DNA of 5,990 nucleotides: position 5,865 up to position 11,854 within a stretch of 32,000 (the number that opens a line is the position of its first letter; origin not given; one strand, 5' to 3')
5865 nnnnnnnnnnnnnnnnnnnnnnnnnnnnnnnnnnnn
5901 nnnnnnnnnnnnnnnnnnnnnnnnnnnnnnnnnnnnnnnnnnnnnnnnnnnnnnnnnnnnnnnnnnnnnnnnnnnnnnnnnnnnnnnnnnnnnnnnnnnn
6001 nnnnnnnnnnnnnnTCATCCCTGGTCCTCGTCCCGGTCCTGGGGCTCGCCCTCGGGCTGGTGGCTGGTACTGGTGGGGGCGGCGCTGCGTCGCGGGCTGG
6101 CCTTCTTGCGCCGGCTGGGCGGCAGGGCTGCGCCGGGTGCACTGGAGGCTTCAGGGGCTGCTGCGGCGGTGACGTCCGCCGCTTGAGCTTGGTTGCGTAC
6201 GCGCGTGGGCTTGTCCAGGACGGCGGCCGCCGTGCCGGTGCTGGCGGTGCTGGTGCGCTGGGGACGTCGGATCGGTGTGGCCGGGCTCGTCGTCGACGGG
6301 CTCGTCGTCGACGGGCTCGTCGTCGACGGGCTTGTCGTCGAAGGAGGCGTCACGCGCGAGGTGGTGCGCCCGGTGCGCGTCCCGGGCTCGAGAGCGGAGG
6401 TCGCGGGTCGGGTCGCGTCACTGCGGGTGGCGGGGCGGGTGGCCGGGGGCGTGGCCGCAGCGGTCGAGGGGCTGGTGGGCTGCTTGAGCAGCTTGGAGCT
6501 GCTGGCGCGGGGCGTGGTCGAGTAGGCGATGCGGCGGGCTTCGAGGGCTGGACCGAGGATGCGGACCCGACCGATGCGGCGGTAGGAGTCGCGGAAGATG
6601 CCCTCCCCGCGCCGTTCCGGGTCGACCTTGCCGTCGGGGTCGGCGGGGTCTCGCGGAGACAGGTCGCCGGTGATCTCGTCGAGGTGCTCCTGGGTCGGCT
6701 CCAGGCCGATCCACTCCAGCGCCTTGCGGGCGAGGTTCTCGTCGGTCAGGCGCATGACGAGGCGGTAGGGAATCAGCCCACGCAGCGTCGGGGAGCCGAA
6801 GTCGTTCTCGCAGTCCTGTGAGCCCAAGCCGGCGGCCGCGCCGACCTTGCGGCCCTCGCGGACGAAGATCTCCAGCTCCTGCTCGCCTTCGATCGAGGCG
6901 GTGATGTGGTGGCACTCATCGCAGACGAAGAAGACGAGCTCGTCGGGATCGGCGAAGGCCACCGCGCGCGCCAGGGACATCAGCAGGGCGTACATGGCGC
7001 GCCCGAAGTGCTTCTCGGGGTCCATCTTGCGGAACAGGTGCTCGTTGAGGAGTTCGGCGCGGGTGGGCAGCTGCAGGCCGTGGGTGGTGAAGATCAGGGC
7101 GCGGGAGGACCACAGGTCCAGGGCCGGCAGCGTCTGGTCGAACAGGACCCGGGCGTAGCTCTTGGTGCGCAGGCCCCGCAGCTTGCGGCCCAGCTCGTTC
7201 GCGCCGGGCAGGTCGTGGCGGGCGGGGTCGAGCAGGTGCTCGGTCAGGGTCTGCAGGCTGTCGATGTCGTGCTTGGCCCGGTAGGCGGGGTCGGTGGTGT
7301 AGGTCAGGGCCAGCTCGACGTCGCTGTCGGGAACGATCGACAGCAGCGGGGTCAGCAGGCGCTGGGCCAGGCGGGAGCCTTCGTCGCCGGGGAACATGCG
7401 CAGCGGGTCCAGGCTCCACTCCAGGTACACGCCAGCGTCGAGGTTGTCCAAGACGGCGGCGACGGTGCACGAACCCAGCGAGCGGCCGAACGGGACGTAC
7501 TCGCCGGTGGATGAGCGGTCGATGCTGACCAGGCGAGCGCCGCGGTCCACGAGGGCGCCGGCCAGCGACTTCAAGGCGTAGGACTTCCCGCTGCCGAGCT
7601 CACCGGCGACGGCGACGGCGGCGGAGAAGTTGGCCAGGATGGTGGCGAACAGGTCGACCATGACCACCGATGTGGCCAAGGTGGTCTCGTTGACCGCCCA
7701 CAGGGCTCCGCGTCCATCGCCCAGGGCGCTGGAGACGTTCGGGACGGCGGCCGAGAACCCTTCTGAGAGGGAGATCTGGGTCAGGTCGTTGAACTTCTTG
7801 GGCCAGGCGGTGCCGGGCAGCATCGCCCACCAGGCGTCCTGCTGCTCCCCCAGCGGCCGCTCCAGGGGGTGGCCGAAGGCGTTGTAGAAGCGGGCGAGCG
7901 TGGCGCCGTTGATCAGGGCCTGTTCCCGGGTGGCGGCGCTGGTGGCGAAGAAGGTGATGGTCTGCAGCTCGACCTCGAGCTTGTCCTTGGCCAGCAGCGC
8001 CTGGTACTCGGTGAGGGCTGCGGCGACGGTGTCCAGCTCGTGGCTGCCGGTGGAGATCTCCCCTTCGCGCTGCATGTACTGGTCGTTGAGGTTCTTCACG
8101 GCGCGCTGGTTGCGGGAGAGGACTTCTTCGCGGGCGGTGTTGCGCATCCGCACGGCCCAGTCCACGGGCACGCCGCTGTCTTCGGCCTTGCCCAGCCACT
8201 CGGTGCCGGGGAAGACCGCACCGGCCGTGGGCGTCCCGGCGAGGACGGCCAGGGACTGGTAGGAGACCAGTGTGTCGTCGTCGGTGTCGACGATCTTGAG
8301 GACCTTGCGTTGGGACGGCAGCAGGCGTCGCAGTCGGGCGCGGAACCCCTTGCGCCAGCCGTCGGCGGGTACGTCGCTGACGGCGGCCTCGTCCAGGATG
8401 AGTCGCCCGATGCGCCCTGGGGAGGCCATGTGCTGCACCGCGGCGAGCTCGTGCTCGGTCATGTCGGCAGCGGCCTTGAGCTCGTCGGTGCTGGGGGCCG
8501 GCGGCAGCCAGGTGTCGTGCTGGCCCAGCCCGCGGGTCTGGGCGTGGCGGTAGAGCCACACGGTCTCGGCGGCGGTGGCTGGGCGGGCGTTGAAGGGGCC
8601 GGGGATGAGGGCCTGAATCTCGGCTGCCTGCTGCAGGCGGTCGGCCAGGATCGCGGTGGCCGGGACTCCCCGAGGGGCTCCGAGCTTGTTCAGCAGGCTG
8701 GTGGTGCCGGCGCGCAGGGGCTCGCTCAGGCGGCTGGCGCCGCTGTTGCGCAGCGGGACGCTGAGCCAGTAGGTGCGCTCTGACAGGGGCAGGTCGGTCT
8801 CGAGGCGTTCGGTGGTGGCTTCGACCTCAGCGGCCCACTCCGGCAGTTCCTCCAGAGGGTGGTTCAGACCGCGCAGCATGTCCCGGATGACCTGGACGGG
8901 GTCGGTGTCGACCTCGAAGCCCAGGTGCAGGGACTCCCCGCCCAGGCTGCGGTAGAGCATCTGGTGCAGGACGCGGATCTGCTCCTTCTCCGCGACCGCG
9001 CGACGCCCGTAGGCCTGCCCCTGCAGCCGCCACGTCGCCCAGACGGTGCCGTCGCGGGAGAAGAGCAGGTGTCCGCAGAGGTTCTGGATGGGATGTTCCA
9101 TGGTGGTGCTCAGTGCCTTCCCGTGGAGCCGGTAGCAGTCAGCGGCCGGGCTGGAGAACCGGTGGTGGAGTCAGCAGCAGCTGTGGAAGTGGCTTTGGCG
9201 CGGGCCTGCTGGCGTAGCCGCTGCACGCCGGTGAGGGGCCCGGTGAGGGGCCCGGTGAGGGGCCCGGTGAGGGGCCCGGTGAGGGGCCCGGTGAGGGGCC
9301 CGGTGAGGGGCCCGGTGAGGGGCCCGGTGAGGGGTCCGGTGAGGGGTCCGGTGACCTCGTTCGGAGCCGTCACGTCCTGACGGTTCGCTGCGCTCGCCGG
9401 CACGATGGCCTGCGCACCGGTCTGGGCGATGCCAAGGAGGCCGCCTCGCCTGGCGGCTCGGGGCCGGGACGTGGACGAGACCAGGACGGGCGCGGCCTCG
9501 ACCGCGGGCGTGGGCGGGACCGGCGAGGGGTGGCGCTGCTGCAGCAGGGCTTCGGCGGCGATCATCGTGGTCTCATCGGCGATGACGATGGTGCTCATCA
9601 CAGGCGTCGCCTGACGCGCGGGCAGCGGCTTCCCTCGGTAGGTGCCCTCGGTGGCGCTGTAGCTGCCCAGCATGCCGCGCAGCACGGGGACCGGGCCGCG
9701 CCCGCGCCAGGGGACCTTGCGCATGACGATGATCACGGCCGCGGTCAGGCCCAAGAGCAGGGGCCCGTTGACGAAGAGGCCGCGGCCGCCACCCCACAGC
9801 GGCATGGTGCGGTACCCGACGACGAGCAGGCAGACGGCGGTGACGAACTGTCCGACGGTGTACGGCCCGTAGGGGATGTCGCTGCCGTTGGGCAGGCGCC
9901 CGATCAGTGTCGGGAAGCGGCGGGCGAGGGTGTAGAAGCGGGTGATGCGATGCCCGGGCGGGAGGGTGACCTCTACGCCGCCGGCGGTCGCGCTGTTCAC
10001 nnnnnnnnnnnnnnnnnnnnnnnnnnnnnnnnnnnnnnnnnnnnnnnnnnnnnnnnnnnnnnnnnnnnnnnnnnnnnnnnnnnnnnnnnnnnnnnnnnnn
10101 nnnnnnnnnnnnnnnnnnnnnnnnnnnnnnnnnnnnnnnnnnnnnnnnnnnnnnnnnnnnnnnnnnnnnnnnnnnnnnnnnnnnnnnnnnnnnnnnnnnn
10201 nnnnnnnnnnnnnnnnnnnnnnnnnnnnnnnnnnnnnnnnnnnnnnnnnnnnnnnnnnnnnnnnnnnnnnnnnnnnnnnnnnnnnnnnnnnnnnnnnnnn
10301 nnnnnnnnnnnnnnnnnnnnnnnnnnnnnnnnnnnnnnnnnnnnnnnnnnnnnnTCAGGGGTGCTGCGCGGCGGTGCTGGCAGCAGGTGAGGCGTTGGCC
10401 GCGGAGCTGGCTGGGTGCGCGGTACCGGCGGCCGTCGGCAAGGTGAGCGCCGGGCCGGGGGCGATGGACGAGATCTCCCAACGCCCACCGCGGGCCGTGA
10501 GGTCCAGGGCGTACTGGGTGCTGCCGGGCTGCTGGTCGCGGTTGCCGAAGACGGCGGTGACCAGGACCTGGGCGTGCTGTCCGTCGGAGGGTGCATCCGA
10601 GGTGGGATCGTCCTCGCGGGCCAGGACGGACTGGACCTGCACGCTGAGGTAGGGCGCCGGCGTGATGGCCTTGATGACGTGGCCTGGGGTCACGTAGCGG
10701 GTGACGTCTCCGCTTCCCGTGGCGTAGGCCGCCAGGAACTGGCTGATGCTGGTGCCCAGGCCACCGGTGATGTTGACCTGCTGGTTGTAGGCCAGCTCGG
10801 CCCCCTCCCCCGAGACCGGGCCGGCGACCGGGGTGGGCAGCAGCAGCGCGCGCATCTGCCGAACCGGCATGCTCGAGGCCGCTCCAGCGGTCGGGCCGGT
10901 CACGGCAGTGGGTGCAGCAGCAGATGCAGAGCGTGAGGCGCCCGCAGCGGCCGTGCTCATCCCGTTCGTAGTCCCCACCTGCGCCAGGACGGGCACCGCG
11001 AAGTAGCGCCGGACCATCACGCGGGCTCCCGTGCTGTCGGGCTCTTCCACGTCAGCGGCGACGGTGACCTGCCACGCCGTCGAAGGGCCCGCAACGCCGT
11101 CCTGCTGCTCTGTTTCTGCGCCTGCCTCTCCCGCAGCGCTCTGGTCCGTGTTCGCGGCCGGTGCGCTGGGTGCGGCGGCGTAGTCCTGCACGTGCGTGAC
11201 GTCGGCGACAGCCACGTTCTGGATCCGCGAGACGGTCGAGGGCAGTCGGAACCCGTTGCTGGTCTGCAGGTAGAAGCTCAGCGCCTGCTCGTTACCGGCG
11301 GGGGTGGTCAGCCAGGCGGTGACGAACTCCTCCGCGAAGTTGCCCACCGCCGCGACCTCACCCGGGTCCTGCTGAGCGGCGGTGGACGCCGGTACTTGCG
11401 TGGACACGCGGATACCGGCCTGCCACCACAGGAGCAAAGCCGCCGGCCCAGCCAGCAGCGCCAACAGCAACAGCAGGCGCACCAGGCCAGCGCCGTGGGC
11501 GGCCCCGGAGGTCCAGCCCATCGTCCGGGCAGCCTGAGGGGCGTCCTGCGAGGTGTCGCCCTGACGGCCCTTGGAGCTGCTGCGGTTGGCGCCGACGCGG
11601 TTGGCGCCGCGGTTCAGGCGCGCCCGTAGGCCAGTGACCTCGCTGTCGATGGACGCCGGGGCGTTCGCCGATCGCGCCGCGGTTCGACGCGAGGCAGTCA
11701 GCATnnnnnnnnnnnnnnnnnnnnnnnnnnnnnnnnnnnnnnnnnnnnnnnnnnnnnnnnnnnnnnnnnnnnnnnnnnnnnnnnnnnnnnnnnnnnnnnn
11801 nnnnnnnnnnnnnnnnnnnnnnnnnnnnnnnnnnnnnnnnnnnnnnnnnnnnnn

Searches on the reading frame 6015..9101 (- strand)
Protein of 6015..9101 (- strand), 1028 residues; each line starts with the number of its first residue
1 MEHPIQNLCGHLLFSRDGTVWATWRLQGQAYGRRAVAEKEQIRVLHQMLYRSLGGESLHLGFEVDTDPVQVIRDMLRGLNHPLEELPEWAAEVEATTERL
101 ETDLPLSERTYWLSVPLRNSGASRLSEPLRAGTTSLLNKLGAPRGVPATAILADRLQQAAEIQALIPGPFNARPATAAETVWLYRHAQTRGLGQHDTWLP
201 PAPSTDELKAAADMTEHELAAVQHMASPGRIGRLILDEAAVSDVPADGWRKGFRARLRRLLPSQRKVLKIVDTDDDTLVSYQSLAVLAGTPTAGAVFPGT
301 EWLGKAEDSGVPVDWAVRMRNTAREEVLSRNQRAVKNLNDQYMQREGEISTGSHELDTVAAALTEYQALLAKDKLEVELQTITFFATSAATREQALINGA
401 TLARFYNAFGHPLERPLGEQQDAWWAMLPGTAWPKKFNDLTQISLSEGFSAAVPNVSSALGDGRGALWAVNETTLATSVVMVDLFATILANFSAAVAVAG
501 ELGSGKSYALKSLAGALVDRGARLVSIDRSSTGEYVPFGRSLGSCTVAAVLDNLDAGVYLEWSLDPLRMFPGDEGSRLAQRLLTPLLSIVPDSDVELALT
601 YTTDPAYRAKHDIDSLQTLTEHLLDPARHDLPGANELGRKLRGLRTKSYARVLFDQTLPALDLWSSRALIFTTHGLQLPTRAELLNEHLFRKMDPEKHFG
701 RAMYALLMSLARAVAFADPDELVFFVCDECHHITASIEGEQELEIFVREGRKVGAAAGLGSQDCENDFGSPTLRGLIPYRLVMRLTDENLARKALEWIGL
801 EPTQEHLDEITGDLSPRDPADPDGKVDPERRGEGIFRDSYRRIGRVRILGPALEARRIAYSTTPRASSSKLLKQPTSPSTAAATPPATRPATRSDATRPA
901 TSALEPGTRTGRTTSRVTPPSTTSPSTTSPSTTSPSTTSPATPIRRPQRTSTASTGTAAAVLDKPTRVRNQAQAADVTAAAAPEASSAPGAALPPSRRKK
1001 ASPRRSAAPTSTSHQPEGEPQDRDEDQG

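Call 8: search_protein_families(library=pfam, proteins=[window:6015-9101:-], max_evalue=0.01)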
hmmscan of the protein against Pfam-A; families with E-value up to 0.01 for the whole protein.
window:6015-9101:- (1028 aa): 5 families
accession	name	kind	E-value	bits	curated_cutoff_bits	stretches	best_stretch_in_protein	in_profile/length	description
PF12846.13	AAA_10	-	1e-33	117.3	27.5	1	494-848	22-351/362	AAA-like domain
PF13191.12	AAA_16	-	0.00065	20.7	32.6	0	485-582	16-120/167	AAA ATPase domain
PF13401.12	AAA_22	-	0.0024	18.6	27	0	496-533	8-45/130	AAA domain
PF13604.12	AAA_30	-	0.009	16.2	27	1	486-598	11-120/191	AAA domain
PF25199.1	nSTAND_NTPase5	-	0.0091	16.3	34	0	495-533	43-82/145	Novel STAND NTPase 5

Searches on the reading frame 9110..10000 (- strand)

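Call 7: search_protein_families(library=pfam, proteins=[window:9110-10000:-], max_evalue=0.01)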
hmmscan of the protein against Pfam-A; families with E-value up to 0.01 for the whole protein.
window:9110-10000:- (296 aa): 1 family
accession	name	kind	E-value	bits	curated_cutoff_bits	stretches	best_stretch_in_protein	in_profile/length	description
PF03940.18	MSSP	-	0.0051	16.8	21.2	0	217-253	2-36/51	Male specific sperm protein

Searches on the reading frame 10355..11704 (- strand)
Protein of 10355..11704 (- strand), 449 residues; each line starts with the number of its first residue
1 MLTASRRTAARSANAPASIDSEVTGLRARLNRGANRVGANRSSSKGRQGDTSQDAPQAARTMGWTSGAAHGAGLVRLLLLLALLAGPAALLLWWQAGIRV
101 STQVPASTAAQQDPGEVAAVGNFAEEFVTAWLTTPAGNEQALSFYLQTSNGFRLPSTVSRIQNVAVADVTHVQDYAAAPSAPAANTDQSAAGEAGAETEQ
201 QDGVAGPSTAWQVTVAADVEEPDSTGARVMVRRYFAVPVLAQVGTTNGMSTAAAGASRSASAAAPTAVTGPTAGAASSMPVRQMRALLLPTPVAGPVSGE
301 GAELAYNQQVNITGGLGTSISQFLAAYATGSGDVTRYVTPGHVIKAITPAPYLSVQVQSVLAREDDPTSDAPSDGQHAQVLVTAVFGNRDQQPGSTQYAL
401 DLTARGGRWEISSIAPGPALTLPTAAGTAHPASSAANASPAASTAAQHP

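Call 7: search_protein_families(library=pfam, proteins=[window:10355-11704:-], max_evalue=0.01)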
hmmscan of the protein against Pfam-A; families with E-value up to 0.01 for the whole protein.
window:10355-11704:- (449 aa): 1 family
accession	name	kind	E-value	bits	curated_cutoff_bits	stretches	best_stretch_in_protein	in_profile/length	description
PF12642.13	TpcC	-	1.8e-08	34.9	27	1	312-411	138-230/231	Conjugative transposon protein TcpC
